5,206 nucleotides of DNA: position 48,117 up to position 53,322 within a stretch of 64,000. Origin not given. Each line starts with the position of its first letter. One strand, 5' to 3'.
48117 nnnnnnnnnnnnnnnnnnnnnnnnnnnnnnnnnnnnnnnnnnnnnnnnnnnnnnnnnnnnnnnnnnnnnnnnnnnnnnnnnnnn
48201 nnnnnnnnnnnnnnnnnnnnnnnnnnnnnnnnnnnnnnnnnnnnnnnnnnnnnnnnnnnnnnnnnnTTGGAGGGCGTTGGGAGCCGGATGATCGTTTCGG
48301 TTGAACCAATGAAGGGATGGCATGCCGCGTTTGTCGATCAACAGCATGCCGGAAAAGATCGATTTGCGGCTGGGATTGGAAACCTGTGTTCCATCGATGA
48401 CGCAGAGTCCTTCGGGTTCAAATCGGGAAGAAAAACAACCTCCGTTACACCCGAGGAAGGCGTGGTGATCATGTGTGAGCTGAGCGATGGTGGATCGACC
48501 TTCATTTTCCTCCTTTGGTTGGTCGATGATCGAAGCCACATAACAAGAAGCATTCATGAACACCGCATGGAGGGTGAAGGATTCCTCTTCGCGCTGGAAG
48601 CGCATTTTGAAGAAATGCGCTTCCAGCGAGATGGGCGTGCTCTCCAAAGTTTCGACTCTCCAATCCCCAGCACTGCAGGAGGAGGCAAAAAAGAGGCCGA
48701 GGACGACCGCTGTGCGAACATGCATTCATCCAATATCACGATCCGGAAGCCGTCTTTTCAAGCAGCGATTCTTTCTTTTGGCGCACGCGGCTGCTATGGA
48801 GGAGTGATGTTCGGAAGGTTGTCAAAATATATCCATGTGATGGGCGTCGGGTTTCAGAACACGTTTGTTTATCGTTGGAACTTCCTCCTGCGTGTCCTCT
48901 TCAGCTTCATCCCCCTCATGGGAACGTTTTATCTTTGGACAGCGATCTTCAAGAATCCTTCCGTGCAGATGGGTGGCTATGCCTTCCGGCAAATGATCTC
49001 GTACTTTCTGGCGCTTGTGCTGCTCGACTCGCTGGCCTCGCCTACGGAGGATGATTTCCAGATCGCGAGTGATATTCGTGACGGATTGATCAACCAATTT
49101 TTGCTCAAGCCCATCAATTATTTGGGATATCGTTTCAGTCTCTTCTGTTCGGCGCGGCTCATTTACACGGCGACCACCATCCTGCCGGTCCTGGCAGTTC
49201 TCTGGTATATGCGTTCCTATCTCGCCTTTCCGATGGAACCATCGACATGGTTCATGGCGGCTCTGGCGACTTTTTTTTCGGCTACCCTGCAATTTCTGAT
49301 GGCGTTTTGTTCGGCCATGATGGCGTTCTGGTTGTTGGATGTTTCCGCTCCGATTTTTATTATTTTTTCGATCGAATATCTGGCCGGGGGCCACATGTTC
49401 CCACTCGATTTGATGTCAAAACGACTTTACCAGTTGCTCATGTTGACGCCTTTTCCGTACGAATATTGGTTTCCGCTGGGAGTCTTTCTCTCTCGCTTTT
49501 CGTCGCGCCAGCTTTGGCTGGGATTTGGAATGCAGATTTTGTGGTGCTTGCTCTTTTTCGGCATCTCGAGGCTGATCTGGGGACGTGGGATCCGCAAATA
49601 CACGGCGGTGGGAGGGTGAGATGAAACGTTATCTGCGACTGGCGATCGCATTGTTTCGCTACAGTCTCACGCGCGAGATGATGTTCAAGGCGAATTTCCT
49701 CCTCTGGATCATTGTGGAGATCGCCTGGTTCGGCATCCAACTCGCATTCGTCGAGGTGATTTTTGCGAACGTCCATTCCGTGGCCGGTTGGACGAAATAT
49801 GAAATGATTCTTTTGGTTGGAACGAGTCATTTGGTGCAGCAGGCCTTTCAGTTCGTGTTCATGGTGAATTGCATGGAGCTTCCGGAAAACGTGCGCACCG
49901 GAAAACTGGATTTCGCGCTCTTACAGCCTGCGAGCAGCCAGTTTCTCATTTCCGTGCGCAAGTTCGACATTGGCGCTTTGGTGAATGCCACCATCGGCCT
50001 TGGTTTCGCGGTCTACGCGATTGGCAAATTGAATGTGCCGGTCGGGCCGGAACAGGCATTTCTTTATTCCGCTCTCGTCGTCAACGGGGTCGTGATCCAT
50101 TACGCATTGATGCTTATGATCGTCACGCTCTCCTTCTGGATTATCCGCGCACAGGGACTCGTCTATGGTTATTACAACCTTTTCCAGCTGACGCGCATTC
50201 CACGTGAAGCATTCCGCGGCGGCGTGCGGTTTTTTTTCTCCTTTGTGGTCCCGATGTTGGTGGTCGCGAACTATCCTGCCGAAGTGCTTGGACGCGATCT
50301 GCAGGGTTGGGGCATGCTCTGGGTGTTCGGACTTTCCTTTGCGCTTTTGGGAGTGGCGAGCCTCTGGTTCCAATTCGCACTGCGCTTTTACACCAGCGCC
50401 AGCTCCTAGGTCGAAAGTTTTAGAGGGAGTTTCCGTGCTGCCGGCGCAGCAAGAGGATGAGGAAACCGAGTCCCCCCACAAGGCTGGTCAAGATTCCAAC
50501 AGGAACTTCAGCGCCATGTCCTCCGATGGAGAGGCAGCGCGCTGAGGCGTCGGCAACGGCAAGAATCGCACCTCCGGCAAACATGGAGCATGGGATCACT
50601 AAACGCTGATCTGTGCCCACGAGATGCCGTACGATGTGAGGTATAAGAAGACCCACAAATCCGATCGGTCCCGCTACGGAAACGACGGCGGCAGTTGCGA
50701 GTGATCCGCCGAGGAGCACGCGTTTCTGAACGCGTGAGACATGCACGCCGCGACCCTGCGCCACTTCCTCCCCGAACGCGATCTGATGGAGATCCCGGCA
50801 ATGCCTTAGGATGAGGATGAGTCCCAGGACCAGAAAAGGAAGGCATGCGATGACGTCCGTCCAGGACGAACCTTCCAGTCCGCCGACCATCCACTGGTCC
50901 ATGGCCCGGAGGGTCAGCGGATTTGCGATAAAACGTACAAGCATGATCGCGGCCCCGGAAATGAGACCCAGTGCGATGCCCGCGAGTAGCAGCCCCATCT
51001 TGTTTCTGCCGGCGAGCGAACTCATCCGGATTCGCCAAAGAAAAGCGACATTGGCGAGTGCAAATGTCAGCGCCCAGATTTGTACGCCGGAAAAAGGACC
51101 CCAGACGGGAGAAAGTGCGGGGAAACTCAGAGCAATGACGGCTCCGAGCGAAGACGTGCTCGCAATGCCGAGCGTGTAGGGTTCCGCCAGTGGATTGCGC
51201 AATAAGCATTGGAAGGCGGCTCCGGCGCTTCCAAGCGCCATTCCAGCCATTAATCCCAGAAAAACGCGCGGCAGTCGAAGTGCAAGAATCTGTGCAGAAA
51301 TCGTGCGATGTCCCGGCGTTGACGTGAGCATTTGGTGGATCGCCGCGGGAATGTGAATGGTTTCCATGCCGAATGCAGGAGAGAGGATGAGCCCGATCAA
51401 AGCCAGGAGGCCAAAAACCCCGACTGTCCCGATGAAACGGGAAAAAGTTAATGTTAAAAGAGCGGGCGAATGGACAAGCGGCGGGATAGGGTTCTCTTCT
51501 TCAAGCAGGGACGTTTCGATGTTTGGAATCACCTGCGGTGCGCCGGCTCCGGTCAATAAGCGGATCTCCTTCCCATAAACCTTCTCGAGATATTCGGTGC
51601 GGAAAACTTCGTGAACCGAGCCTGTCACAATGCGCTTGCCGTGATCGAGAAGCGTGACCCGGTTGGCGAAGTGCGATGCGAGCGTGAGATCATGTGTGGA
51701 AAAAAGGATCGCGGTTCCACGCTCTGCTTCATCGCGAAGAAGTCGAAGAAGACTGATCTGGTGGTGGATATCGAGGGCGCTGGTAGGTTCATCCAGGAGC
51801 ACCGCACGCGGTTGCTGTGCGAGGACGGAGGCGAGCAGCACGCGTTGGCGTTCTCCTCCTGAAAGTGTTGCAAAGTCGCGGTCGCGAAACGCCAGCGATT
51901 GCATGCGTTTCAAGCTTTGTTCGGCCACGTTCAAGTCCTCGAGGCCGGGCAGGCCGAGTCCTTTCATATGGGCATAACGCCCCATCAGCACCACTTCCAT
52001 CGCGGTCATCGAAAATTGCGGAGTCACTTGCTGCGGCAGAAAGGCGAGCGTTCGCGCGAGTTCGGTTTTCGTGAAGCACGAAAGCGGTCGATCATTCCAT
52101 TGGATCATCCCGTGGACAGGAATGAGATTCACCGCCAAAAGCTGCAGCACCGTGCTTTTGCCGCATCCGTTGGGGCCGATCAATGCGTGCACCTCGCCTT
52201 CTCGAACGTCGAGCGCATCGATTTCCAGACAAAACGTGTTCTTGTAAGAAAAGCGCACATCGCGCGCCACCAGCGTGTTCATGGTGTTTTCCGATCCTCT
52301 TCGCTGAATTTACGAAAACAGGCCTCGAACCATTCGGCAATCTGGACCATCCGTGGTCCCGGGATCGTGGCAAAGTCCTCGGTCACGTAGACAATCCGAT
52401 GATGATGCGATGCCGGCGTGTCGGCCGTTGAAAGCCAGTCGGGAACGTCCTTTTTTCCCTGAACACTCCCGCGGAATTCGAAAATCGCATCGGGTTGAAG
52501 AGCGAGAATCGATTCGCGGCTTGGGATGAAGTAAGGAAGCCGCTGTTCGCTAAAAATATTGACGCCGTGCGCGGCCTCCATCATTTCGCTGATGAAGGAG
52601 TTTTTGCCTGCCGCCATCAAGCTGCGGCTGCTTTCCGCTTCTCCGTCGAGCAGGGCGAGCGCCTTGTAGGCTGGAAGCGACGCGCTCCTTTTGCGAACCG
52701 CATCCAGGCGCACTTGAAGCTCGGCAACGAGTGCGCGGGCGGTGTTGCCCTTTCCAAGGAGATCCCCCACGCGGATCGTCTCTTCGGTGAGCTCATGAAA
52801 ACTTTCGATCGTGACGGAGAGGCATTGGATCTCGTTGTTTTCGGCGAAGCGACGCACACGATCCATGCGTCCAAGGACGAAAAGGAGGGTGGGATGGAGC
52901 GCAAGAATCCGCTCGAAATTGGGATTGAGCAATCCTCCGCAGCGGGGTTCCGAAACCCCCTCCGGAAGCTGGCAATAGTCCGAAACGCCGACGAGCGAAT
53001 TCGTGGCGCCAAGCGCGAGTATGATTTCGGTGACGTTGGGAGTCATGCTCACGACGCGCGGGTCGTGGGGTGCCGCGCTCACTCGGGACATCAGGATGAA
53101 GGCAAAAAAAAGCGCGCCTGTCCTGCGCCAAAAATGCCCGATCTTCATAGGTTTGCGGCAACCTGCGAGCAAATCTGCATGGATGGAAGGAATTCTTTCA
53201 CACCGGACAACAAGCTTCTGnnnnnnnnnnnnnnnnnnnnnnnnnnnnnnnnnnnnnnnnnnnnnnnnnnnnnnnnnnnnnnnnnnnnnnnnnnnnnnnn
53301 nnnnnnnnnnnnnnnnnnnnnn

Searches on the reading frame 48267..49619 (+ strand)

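Call 24: search_protein_families(library=pfam, proteins=[window:48267-49619:+], max_evalue=0.001)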
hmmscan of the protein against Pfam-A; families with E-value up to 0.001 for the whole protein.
window:48267-49619:+ (450 aa): 1 family
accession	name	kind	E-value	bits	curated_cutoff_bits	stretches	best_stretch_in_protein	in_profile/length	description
PF06182.17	ABC2_membrane_6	-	5.9e-19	69.2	22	1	214-449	1-229/229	ABC-2 family transporter protein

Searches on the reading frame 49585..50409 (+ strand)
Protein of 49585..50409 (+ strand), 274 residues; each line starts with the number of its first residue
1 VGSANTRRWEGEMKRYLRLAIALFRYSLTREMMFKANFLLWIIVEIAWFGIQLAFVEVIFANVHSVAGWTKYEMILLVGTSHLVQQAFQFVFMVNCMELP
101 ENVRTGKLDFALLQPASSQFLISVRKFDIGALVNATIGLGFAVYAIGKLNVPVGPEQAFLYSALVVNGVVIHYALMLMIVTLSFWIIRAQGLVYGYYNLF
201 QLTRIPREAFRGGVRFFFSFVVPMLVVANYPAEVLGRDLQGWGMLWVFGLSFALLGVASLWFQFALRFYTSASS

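Call 24: search_protein_families(library=pfam, proteins=[window:49585-50409:+], max_evalue=0.001)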
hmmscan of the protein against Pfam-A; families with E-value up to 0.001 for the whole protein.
window:49585-50409:+ (274 aa): 1 family
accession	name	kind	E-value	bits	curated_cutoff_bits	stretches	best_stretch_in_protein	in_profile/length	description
PF06182.17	ABC2_membrane_6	-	4.9e-46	157.8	22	1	48-273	3-229/229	ABC-2 family transporter protein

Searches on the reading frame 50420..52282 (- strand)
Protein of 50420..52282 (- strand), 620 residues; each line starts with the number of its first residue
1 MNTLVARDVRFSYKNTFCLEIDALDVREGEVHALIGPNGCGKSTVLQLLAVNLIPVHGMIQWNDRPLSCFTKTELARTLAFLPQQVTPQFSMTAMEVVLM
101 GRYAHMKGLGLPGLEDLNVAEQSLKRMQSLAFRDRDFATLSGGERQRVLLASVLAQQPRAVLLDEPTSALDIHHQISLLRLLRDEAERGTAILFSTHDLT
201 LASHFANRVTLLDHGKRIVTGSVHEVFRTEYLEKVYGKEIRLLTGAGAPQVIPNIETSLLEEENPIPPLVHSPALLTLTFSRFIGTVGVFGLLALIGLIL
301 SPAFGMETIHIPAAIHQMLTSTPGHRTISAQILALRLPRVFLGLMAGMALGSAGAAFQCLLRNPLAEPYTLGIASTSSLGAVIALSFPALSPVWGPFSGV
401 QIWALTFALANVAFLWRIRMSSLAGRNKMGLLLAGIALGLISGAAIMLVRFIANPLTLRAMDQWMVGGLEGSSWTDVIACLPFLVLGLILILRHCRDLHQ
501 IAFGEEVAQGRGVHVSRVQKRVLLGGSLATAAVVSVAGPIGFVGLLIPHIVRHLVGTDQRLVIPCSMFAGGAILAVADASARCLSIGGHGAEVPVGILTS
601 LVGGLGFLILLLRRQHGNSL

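Call 24: search_protein_families(library=pfam, proteins=[window:50420-52282:-], max_evalue=0.001)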
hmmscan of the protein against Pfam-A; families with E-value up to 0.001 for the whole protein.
window:50420-52282:- (620 aa): 5 families
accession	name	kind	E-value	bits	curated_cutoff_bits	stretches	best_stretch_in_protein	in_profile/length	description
PF01032.23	FecCD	-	3.5e-71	240.2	26.5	1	294-613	2-311/311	FecCD transport family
PF00005.33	ABC_tran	-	1e-27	97.8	25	1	23-168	5-137/137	ABC transporter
PF13304.12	AAA_21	-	6.2e-14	53.2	27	2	140-201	238-302/304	AAA domain, putative AbiEii toxin, Type IV TA system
PF02463.25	SMC_N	-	4.4e-06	26.7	40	0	139-197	136-198/220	RecF/RecN/SMC N terminal domain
PF00950.22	ABC-3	-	0.00071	19.6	20.1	1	432-555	84-206/258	ABC 3 transport family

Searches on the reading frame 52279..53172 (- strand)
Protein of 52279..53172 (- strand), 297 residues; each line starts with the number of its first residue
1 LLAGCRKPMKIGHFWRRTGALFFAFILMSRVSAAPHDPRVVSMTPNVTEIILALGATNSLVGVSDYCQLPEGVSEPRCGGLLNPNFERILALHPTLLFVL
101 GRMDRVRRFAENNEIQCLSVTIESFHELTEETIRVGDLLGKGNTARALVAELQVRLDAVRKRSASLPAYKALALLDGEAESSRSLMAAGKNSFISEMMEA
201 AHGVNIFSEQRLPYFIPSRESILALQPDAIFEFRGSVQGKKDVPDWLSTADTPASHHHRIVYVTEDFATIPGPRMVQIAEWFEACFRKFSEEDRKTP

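Call 24: search_protein_families(library=pfam, proteins=[window:52279-53172:-], max_evalue=0.001)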
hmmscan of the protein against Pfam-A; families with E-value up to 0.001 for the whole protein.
window:52279-53172:- (297 aa): 1 family
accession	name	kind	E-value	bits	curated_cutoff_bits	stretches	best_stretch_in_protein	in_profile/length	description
PF01497.23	Peripla_BP_2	-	1.4e-23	84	27.5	1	40-231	1-196/235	Periplasmic binding protein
